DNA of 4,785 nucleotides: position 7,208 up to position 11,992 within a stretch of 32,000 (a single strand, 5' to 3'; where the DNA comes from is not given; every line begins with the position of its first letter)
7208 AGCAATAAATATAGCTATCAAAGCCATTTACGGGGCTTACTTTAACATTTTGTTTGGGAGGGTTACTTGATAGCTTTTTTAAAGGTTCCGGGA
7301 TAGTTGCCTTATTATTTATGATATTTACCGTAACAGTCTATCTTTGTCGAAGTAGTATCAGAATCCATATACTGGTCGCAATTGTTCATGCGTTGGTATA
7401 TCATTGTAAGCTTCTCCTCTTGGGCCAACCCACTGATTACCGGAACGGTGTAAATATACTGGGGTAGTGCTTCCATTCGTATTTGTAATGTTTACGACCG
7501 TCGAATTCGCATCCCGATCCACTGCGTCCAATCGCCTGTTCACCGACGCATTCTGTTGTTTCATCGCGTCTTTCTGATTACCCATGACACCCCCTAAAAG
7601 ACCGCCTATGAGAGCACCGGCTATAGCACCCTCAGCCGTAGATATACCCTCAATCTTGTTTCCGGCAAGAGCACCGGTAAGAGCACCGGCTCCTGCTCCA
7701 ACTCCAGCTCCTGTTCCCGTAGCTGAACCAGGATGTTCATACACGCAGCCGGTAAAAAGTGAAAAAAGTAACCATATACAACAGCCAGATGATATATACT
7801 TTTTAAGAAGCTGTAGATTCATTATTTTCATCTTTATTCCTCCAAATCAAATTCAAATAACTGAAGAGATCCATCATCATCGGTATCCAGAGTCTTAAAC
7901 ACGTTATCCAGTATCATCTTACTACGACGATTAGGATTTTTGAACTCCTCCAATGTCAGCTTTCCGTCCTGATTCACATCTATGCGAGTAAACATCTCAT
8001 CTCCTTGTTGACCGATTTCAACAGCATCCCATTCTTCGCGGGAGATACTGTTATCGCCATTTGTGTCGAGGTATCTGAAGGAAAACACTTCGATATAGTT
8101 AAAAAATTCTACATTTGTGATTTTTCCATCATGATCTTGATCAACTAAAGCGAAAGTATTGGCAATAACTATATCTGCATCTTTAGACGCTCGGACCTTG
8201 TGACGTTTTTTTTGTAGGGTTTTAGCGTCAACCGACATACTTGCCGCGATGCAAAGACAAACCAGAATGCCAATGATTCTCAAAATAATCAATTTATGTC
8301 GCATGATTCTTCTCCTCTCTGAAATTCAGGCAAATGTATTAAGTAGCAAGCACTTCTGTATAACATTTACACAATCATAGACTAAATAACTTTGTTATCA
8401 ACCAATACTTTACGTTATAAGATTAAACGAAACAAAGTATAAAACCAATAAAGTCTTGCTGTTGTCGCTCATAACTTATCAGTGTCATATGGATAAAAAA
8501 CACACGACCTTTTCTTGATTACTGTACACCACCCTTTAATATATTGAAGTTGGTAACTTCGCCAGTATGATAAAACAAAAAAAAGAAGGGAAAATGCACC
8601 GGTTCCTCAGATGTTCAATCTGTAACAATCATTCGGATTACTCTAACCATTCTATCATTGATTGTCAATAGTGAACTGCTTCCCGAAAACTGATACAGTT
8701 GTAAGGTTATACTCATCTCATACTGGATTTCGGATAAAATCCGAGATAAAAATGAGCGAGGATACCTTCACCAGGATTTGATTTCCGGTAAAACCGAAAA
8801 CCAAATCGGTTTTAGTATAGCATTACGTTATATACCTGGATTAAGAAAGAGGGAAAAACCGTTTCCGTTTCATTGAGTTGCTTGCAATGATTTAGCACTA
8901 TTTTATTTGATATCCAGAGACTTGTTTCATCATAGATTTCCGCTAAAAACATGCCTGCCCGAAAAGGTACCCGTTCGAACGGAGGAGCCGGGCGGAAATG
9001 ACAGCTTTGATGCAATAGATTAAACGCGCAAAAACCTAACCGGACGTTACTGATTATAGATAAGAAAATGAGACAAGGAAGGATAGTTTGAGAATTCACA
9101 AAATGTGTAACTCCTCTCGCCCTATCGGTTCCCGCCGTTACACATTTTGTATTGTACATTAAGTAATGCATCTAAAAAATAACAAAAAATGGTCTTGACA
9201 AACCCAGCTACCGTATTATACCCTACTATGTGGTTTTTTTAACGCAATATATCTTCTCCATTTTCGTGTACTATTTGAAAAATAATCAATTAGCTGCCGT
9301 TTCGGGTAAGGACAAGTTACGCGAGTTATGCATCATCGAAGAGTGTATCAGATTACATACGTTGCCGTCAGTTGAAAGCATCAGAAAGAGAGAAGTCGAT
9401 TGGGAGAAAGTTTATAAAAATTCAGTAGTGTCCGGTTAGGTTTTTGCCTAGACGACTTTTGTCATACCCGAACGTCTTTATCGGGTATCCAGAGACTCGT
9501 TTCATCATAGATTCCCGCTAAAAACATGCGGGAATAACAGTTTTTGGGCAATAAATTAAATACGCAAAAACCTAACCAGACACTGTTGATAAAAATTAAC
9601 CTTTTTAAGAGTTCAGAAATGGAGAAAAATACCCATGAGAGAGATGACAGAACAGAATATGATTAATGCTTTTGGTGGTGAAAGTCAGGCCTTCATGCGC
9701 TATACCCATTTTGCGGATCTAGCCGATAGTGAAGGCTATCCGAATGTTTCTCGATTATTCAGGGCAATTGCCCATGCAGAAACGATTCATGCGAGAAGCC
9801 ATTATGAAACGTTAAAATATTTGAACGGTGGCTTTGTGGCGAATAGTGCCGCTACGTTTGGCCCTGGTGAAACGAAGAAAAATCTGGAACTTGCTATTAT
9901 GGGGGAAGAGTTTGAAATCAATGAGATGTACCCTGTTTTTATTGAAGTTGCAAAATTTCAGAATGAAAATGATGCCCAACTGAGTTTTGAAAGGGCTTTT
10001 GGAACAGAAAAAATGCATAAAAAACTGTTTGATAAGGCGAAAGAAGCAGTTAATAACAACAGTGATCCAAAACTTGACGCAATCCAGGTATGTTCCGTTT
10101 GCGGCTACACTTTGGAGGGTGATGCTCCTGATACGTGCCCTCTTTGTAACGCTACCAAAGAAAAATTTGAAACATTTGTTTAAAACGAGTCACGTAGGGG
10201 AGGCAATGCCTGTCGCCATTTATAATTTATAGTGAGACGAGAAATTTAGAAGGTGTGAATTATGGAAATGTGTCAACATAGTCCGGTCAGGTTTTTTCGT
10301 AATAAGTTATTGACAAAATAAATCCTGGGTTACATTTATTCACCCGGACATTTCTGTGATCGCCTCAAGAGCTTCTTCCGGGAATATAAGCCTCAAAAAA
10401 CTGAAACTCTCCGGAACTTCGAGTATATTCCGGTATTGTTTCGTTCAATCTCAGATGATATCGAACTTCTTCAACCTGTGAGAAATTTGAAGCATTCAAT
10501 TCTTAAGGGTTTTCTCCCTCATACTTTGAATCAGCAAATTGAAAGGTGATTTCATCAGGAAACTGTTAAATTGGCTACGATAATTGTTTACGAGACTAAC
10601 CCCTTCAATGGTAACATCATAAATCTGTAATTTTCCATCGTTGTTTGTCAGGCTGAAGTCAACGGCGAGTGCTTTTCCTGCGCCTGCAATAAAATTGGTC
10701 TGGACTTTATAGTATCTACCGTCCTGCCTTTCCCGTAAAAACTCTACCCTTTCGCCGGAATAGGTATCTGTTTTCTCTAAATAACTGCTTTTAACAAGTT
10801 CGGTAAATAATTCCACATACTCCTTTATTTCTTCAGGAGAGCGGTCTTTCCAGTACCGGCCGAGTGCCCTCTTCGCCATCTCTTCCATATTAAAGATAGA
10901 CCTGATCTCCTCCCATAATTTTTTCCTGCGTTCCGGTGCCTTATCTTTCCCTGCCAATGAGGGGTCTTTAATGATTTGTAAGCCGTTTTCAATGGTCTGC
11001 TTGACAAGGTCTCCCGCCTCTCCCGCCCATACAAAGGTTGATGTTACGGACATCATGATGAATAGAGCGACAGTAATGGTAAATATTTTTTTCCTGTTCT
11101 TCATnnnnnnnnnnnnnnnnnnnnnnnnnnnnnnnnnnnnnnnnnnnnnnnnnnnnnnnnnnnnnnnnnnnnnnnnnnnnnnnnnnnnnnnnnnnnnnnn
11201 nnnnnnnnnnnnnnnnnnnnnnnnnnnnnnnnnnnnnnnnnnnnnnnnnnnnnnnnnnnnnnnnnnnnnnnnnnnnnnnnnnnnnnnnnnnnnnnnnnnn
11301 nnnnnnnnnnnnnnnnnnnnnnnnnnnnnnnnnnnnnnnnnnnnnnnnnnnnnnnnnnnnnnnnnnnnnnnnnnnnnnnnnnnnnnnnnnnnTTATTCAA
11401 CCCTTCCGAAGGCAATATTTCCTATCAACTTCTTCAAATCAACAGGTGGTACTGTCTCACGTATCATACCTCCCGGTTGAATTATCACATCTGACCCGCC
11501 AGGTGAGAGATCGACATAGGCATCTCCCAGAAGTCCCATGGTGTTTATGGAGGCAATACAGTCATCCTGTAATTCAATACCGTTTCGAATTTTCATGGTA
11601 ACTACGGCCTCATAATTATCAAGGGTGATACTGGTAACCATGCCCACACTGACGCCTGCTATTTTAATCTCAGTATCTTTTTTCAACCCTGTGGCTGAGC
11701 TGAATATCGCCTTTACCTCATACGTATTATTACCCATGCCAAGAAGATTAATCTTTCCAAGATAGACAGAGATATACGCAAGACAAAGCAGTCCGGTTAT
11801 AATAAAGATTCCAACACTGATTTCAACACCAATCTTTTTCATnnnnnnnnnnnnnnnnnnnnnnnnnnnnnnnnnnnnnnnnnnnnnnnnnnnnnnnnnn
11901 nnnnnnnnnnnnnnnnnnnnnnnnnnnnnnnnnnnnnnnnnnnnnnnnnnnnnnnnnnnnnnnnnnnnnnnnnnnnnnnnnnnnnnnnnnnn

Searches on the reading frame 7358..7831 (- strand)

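Call 7: search_protein_families(library=pfam, proteins=[window:7358-7831:-])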
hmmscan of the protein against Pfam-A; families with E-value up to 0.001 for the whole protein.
window:7358-7831:- (157 aa): 3 families
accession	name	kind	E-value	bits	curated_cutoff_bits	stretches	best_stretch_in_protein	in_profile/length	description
PF13488.11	Gly-zipper_Omp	-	2.2e-06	27.9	25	1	65-89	20-44/46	Glycine zipper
PF13441.11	Gly-zipper_YMGG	-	8.2e-05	22.7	28.9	1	38-86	3-45/45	YMGG-like Gly-zipper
PF05433.20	Rick_17kDa_Anti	-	0.00028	21.2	24.2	1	45-86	2-41/43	Glycine zipper 2TM domain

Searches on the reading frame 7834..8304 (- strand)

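Call 7: search_protein_families(library=pfam, proteins=[window:7834-8304:-])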
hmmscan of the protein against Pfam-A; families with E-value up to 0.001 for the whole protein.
window:7834-8304:- (156 aa): 6 families
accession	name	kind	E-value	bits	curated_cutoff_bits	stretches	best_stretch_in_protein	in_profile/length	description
PF13202.12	EF-hand_5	-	2.3e-18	65.2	25.9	2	76-94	5-23/25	EF hand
PF00036.39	EF-hand_1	-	1.3e-17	62.4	25.4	2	102-122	3-23/29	EF hand domain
PF13405.12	EF-hand_6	-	8.4e-16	56.6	25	0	103-123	4-24/30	EF-hand domain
PF13499.12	EF-hand_7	-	1.9e-14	54.2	30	2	75-122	7-63/67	EF-hand domain pair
PF13833.12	EF-hand_8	-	1.4e-12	47.6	28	0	102-123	28-49/54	EF-hand domain pair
PF10591.15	SPARC_Ca_bdg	-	1.7e-05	25.6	22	0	73-122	57-111/113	Secreted protein acidic and rich in cysteine Ca binding region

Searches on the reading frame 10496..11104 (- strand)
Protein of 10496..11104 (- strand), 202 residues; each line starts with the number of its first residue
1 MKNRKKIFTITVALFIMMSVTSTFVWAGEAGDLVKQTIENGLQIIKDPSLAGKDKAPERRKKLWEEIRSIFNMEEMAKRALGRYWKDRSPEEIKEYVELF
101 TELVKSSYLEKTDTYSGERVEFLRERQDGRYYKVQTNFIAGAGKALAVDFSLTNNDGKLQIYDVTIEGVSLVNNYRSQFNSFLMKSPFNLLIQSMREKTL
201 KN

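Call 7: search_protein_families(library=pfam, proteins=[window:10496-11104:-])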
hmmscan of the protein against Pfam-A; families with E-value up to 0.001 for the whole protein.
window:10496-11104:- (202 aa): 1 family
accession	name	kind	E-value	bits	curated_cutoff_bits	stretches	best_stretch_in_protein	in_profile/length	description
PF05494.18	MlaC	-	2.3e-44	151.6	26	1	35-197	1-166/166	MlaC protein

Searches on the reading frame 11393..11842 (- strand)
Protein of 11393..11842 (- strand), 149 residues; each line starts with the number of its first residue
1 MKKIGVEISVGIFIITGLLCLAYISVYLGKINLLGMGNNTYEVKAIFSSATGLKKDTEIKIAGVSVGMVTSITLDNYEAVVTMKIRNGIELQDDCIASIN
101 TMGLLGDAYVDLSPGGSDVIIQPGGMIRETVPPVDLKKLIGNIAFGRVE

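Call 7: search_protein_families(library=pfam, proteins=[window:11393-11842:-])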
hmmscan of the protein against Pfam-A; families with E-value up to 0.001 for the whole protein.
window:11393-11842:- (149 aa): 1 family
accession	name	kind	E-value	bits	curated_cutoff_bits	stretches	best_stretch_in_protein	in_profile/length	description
PF02470.25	MlaD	-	8.6e-21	74.4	25.1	1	39-115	1-81/81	MlaD protein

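Call 11: find_encoding_contigs(protein=window:11393-11842:-, flank=10000, max_places=6)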
Protein window:11393-11842:- (149 aa): no gene with exactly this product is on record in the collection.

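Call 20: find_homologous_proteins(query=window:11393-11842:-, max_evalue=1e-20)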
Query window:11393-11842:- (149 aa): 64 proteins with E <= 1e-20 among 80 candidates.
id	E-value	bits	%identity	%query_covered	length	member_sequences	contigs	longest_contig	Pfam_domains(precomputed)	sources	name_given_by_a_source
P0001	3.3e-83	295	95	100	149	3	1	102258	PF02470.26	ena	-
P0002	6.3e-81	288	91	100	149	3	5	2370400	PF02470.26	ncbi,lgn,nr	ncbi:MAG: outer membrane lipid asymmetry maintenance protein MlaD [Candidatus Scalindua sp. AMX11]|n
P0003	9.2e-79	281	89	100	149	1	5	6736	PF02470.26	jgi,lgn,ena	-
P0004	4.3e-76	272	87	100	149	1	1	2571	PF02470.26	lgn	-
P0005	9.1e-75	268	82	100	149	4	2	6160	PF02470.26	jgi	jgi:phospholipid/cholesterol/gamma-HCH transport system substrate-binding protein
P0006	1.3e-74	267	85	100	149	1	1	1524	PF02470.26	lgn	-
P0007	1.7e-74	267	83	100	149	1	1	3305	PF02470.26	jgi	jgi:phospholipid/cholesterol/gamma-HCH transport system substrate-binding protein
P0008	2.8e-73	263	83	100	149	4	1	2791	PF02470.26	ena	-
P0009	3.7e-73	263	83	100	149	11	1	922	PF02470.26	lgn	-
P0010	5.5e-73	262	82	100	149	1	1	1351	PF02470.26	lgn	-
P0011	8.1e-73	262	81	100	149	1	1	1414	PF02470.26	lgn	-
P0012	4.8e-72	259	80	100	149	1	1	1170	PF02470.26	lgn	-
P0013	5.9e-72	259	81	100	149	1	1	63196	PF02470.26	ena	-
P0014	7.8e-72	258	82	100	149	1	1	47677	PF02470.26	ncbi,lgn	-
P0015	5.3e-71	256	79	100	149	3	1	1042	PF02470.26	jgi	-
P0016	1.2e-70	255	81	100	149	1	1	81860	PF02470.26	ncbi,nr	ncbi:MAG: outer membrane lipid asymmetry maintenance protein MlaD [Candidatus Scalindua sp.]|nr:oute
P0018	1.9e-54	202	65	100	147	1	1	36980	PF02470.26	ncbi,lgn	ncbi:MAG: outer membrane lipid asymmetry maintenance protein MlaD [Candidatus Scalinduaceae bacteriu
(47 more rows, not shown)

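Call 21: find_encoding_contigs(protein=P0001, flank=6000, max_places=1)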
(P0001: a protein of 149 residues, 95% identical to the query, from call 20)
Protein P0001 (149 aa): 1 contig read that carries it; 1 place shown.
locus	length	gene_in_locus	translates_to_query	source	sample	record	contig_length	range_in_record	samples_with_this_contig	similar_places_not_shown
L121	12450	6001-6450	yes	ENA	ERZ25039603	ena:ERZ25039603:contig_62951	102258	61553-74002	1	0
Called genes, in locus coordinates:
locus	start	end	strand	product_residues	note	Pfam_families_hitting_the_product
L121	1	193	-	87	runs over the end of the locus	PF00690:Cation_ATPase_N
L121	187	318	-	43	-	-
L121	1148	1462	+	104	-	-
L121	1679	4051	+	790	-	PF09364:XFP_N, PF03894:XFP, PF09363:XFP_C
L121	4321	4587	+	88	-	-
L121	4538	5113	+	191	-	PF02405:MlaE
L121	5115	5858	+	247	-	PF00005:ABC_tran, PF13304:AAA_21 (faint)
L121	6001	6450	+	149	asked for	PF02470:MlaD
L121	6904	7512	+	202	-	PF05494:MlaC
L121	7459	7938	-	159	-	PF13282:DUF4070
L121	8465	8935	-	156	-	PF06705:SF-assemblin (weak)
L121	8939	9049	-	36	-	-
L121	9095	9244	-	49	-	PF18919:DUF5670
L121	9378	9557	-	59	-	-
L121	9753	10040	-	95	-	-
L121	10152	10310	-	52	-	PF11752:DUF3309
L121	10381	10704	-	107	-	PF04972:BON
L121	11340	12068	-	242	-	PF11769:DUF3313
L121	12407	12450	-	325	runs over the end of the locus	PF05359:DUF748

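Call 22: find_encoding_contigs(protein=P0002, flank=6000, max_places=2)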
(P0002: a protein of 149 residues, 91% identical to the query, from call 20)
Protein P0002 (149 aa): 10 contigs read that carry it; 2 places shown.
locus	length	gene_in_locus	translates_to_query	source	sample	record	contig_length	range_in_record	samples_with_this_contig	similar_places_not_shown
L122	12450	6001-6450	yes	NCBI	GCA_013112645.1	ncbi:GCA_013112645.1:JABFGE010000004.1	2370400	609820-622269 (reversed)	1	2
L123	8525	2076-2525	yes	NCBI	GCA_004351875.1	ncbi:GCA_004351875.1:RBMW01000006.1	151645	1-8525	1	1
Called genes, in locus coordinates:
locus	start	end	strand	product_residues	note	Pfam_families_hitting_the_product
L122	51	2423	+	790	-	PF09364:XFP_N, PF03894:XFP, PF09363:XFP_C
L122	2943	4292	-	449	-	PF05598:DUF772, PF01609:DDE_Tnp_1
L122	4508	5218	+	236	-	PF02405:MlaE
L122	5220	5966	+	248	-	PF00005:ABC_tran, PF13304:AAA_21 (faint)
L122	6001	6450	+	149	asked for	PF02470:MlaD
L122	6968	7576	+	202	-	PF05494:MlaC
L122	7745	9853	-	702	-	PF11897:DUF3417, PF00343:Phosphorylase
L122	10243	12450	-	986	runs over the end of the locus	PF03320:FBPase_glpX (faint)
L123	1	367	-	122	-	PF05598:DUF772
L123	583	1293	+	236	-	PF02405:MlaE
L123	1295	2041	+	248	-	PF00005:ABC_tran, PF13304:AAA_21 (faint)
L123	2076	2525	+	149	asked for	PF02470:MlaD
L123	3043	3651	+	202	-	PF05494:MlaC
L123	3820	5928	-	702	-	PF11897:DUF3417, PF00343:Phosphorylase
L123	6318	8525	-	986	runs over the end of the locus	PF03320:FBPase_glpX (faint)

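Call 23: find_encoding_contigs(protein=P0013, flank=6000, max_places=1)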
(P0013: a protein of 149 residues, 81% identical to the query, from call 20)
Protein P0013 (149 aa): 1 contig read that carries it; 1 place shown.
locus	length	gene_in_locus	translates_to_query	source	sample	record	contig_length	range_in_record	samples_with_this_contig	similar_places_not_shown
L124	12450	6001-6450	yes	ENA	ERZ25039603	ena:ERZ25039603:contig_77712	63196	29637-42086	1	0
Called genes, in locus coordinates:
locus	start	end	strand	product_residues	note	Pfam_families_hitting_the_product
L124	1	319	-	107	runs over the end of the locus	PF04972:BON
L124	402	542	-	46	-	PF11295:DUF3096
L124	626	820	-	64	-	PF11381:DUF3185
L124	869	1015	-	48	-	PF18919:DUF5670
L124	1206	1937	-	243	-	PF11769:DUF3313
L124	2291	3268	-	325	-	PF05359:DUF748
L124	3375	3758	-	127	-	PF24273:TRASH_HVO_1752_C (weak)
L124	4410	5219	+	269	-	PF02405:MlaE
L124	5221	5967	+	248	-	PF00005:ABC_tran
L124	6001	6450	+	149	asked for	PF02470:MlaD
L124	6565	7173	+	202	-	PF05494:MlaC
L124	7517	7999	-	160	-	-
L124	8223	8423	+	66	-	PF00313:CSD, PF08206:OB_RNB (weak)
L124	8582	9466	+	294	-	-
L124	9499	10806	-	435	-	PF03448:MgtE_N, PF00571:CBS, PF01769:MgtE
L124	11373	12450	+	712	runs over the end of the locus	PF09371:Tex_N, PF22706:Tex_central_region, PF16921:Tex_YqgF, PF14635:HHH_7, PF12836:HHH_3, PF17674:HHH_9, PF00575:S1, PF23459:S1_RRP5, +1 more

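Call 24: find_encoding_contigs(protein=P0016, flank=6000, max_places=1)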
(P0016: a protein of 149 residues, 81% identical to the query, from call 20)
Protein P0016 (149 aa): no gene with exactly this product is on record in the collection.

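Call 51: find_encoding_contigs(protein=P0014, flank=5000, max_places=1)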
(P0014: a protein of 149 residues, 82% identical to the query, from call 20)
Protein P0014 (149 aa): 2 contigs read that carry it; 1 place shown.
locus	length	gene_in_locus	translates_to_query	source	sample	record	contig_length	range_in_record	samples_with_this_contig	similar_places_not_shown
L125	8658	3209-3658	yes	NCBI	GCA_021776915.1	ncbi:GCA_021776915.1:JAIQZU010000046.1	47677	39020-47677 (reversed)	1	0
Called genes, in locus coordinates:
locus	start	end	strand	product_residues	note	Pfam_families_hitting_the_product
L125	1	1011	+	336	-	?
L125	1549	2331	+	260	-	PF02405:MlaE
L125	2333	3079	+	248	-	PF00005:ABC_tran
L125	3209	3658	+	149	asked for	PF02470:MlaD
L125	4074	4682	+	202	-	PF05494:MlaC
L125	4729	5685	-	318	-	PF01699:Na_Ca_ex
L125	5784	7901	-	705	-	PF11897:DUF3417, PF00343:Phosphorylase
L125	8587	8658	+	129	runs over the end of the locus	PF06146:PsiE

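Call 52: find_encoding_contigs(protein=P0003, flank=5000, max_places=1)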
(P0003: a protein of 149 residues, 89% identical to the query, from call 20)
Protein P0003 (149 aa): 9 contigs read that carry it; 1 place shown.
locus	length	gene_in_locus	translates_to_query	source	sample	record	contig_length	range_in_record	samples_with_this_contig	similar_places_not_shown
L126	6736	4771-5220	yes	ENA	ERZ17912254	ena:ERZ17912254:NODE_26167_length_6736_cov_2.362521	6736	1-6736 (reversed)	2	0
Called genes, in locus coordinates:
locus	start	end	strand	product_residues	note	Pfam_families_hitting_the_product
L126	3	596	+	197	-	?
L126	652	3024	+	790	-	PF09364:XFP_N, PF03894:XFP, PF09363:XFP_C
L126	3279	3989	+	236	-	PF02405:MlaE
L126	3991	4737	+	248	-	PF00005:ABC_tran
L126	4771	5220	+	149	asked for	PF02470:MlaD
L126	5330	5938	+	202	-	PF05494:MlaC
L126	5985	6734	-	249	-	?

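Call 53: find_encoding_contigs(protein=P0018, flank=5000, max_places=1)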
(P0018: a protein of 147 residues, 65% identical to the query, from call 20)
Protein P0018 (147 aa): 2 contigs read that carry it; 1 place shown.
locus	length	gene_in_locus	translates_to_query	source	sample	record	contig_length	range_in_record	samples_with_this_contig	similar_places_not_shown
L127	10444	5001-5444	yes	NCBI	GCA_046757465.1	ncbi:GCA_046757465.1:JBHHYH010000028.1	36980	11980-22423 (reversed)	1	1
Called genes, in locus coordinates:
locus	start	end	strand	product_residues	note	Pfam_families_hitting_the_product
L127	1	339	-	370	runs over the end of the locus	PF01168:Ala_racemase_N, PF00842:Ala_racemase_C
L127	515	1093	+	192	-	-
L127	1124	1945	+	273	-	PF02621:VitK2_biosynth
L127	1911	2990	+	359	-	PF04055:Radical_SAM, PF19288:CofH_C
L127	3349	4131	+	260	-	PF02405:MlaE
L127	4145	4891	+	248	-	PF00005:ABC_tran, PF13304:AAA_21 (faint)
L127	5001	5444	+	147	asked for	PF02470:MlaD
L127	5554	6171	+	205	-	PF05494:MlaC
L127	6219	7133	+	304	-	PF04333:MlaA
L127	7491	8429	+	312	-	PF00291:PALP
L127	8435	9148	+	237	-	-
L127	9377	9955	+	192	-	PF01613:Flavin_Reduct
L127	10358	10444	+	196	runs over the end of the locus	PF00881:Nitroreductase, PF14512:TM1586_NiRdase (faint)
